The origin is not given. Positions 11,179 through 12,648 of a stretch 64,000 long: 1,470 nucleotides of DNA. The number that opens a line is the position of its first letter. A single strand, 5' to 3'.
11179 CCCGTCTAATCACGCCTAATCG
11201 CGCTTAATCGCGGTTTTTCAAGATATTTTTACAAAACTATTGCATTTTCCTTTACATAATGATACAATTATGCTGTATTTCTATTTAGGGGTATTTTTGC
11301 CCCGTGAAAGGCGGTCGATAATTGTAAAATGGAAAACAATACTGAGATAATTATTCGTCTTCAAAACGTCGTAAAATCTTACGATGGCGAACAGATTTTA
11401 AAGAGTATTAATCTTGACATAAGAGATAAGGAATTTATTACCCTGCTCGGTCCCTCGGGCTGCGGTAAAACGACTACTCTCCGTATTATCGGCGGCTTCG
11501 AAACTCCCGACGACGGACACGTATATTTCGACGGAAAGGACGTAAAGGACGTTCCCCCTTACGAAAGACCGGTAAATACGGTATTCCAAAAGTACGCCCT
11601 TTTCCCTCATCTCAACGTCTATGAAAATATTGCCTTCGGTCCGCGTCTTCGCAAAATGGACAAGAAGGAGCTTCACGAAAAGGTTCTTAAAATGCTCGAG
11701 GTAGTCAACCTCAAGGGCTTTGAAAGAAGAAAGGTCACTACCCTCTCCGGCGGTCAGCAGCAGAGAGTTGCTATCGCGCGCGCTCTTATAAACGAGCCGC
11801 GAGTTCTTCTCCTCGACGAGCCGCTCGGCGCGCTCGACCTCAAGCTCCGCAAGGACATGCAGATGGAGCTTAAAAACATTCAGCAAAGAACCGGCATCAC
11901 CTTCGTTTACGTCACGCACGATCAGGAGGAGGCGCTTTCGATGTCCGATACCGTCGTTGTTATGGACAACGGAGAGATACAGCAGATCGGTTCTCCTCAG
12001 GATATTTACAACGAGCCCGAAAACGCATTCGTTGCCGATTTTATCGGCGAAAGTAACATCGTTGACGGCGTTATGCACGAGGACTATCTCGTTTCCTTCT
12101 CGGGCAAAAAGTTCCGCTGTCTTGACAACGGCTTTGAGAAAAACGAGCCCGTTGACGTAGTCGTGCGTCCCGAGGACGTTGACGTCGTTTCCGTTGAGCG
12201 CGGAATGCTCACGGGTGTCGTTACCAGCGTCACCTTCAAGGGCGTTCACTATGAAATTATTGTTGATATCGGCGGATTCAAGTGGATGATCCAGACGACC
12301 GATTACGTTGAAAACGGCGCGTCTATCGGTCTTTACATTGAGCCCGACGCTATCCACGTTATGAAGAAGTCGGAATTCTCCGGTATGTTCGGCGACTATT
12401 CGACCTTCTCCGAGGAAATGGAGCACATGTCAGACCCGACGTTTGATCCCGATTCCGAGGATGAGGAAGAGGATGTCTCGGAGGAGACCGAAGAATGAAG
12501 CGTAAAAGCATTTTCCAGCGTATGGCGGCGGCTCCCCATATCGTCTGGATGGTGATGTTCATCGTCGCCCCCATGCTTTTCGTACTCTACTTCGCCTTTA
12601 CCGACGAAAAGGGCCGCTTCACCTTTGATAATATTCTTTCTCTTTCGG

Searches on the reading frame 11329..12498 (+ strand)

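Call 47: search_protein_families(library=pfam, proteins=[window:11329-12498:+], max_evalue=0.01)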
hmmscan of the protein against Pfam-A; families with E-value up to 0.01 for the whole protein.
window:11329-12498:+ (389 aa): 6 families
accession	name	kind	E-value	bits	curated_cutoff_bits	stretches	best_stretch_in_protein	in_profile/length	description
PF00005.33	ABC_tran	-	1.2e-36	126.8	25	1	24-166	1-136/137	ABC transporter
PF08402.16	TOBE_2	-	1.8e-06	28.4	21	1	277-345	1-76/76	TOBE domain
PF03215.21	Rad17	-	6.6e-05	23.4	23.8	1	21-55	32-66/186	Rad17 P-loop domain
PF13401.12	AAA_22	-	0.00025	21.8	27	1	33-196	4-122/130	AAA domain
PF02463.25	SMC_N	-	0.0037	17.1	40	0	135-212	133-212/220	RecF/RecN/SMC N terminal domain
PF13304.12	AAA_21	-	0.0055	17.2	27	0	38-57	3-22/304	AAA domain, putative AbiEii toxin, Type IV TA system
